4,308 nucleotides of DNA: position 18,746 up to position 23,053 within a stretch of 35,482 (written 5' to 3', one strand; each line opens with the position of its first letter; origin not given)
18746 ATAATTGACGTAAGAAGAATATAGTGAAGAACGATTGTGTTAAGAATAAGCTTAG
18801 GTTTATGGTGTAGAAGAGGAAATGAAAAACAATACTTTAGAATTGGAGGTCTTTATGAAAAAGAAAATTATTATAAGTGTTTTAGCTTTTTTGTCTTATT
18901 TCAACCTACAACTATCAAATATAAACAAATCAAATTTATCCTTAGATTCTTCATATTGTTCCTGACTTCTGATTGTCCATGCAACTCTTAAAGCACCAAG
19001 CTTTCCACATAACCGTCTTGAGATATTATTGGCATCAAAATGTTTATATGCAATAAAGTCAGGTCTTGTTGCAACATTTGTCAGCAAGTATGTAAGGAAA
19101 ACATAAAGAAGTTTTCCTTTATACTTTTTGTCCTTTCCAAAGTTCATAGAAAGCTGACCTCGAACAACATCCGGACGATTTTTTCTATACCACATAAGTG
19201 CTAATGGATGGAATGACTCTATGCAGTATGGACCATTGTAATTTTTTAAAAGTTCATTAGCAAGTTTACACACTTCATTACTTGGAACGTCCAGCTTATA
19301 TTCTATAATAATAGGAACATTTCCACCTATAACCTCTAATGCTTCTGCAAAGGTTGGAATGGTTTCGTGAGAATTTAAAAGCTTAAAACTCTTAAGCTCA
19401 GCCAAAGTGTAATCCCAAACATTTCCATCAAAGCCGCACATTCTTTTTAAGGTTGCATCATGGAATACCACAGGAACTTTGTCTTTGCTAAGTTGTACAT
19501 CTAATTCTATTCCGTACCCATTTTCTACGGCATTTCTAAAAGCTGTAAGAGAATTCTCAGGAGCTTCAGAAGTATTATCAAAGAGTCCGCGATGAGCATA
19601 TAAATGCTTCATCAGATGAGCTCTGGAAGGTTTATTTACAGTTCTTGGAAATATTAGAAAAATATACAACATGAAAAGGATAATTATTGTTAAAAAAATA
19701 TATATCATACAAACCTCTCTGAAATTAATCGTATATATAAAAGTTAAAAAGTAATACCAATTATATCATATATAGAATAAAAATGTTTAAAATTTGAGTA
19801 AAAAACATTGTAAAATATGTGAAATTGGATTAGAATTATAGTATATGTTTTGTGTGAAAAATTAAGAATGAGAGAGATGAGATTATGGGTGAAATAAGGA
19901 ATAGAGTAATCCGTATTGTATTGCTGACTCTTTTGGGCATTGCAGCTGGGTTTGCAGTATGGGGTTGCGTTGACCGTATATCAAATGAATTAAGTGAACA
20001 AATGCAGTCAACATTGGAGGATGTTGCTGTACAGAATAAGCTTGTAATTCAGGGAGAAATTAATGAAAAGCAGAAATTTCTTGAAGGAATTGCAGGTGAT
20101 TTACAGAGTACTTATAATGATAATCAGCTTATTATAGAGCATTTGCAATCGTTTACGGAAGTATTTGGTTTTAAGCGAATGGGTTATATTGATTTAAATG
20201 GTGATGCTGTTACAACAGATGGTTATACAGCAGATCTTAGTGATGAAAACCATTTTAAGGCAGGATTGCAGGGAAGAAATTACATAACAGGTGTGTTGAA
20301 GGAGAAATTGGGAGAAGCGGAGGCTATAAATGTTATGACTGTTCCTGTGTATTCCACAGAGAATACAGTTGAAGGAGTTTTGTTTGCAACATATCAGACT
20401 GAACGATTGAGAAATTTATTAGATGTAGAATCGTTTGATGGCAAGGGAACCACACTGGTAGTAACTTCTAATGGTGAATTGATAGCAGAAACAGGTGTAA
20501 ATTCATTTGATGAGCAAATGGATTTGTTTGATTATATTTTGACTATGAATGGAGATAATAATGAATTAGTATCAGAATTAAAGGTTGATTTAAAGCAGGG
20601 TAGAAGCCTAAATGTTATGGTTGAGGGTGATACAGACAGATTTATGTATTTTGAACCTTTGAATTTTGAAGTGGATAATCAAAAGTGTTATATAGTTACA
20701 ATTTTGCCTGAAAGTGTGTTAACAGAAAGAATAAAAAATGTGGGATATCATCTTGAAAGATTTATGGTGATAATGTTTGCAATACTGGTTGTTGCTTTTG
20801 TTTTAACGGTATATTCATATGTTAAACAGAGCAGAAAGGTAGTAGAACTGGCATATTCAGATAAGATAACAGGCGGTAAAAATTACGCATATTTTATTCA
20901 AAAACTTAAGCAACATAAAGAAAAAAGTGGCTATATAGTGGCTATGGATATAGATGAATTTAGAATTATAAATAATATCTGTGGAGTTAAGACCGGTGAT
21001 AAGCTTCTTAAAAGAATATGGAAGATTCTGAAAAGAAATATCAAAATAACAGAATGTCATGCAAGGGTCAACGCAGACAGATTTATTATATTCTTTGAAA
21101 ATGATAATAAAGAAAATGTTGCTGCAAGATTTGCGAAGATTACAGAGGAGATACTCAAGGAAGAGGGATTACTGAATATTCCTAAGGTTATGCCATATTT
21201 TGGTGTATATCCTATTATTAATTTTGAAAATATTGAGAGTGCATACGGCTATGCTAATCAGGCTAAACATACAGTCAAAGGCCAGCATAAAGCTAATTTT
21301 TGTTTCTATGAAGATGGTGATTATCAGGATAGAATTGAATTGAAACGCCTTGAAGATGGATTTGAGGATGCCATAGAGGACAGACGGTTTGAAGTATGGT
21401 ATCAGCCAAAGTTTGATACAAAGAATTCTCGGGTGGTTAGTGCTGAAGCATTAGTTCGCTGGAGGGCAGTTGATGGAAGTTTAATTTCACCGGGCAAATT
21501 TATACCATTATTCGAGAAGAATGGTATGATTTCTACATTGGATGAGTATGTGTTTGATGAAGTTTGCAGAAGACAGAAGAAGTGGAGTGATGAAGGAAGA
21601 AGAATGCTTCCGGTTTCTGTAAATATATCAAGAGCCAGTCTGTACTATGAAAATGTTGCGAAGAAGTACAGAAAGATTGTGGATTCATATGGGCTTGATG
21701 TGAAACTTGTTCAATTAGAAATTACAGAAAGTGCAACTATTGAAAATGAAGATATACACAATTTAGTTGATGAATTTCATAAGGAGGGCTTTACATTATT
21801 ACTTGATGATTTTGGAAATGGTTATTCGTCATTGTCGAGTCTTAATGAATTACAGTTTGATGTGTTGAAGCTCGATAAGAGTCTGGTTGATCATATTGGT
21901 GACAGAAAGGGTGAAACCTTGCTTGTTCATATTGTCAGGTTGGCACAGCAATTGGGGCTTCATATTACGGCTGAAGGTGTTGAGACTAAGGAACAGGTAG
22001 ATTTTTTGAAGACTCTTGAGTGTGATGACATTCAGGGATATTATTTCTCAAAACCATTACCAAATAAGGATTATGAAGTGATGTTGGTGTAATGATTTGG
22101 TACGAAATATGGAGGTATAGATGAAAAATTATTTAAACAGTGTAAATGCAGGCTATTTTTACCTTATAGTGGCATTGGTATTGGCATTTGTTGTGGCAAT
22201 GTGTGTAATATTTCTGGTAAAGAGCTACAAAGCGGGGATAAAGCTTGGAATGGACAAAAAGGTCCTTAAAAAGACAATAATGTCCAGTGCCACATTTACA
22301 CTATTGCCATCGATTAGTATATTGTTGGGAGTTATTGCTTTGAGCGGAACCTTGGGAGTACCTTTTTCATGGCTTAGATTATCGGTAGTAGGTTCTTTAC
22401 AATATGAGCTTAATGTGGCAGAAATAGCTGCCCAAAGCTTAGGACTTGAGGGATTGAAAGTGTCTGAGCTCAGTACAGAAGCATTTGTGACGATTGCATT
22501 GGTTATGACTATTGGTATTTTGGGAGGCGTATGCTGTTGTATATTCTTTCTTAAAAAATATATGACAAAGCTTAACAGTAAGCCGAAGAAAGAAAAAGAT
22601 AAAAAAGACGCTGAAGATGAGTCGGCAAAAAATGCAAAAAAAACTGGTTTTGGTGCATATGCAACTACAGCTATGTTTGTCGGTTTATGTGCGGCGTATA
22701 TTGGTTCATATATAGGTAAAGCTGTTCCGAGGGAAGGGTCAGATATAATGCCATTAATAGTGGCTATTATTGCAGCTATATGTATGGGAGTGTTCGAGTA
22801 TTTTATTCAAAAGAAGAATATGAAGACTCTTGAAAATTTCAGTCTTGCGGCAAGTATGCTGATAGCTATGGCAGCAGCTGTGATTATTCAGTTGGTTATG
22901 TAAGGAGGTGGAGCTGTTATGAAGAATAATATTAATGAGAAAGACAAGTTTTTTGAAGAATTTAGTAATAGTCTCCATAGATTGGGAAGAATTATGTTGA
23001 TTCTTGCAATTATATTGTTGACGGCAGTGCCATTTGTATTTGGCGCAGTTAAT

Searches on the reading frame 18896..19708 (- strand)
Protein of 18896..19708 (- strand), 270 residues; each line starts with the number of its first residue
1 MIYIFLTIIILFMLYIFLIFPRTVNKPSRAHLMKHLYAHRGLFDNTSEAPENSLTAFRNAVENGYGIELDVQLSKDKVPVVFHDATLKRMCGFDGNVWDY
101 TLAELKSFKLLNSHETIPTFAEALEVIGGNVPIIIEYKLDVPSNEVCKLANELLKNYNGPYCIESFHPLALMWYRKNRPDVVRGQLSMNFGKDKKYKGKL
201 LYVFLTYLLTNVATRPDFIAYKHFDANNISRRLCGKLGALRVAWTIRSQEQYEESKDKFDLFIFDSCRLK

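Call 56: search_protein_families(library=pfam, proteins=[window:18896-19708:-], max_evalue=0.00001)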
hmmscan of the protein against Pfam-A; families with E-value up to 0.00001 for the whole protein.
window:18896-19708:- (270 aa): 1 family
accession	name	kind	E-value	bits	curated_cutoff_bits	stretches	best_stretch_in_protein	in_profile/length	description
PF03009.23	GDPD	-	1.9e-24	87.6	23.6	1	39-149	1-118/244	Glycerophosphoryl diester phosphodiesterase family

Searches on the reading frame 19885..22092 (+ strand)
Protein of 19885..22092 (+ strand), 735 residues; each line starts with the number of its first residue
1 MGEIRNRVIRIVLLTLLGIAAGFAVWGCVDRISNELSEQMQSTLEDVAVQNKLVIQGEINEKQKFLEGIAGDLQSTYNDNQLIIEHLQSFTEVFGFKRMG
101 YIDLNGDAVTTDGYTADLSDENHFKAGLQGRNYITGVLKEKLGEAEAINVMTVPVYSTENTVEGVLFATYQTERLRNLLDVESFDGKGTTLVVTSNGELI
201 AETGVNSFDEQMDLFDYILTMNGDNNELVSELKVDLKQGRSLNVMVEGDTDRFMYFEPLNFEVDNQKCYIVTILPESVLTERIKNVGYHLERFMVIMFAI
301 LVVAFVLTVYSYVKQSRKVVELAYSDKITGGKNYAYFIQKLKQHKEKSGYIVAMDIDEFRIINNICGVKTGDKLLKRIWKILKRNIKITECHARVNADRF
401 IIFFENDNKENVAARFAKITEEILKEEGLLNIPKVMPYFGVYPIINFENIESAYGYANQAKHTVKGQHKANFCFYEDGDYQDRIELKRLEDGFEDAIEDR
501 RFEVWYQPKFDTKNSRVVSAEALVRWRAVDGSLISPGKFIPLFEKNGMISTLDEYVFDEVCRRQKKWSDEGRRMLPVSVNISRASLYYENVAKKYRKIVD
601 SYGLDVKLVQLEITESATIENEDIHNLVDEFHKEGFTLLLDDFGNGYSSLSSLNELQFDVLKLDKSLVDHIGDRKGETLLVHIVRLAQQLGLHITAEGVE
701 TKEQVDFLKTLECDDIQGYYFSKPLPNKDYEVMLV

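Call 56: search_protein_families(library=pfam, proteins=[window:19885-22092:+], max_evalue=0.00001)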
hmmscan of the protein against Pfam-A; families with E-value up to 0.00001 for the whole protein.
window:19885-22092:+ (735 aa): 3 families
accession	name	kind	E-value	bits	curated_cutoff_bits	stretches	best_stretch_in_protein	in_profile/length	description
PF00563.25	EAL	-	2e-64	217.7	31.3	1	493-724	4-236/236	EAL domain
PF00990.26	GGDEF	-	1.5e-14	54.5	23.8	1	323-469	1-159/161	Diguanylate cyclase, GGDEF domain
PF02743.24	dCache_1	-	5.6e-11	42.9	45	1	35-214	2-195/240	Cache domain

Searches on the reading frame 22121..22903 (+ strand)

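Call 56: search_protein_families(library=pfam, proteins=[window:22121-22903:+], max_evalue=0.00001)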
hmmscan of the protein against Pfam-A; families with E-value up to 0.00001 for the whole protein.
window:22121-22903:+ (260 aa): 1 family
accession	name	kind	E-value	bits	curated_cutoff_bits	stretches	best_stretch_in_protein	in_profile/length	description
PF16481.10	DUF5058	-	1.8e-65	221.1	28.2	1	9-250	1-222/222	Domain of unknown function (DUF5058)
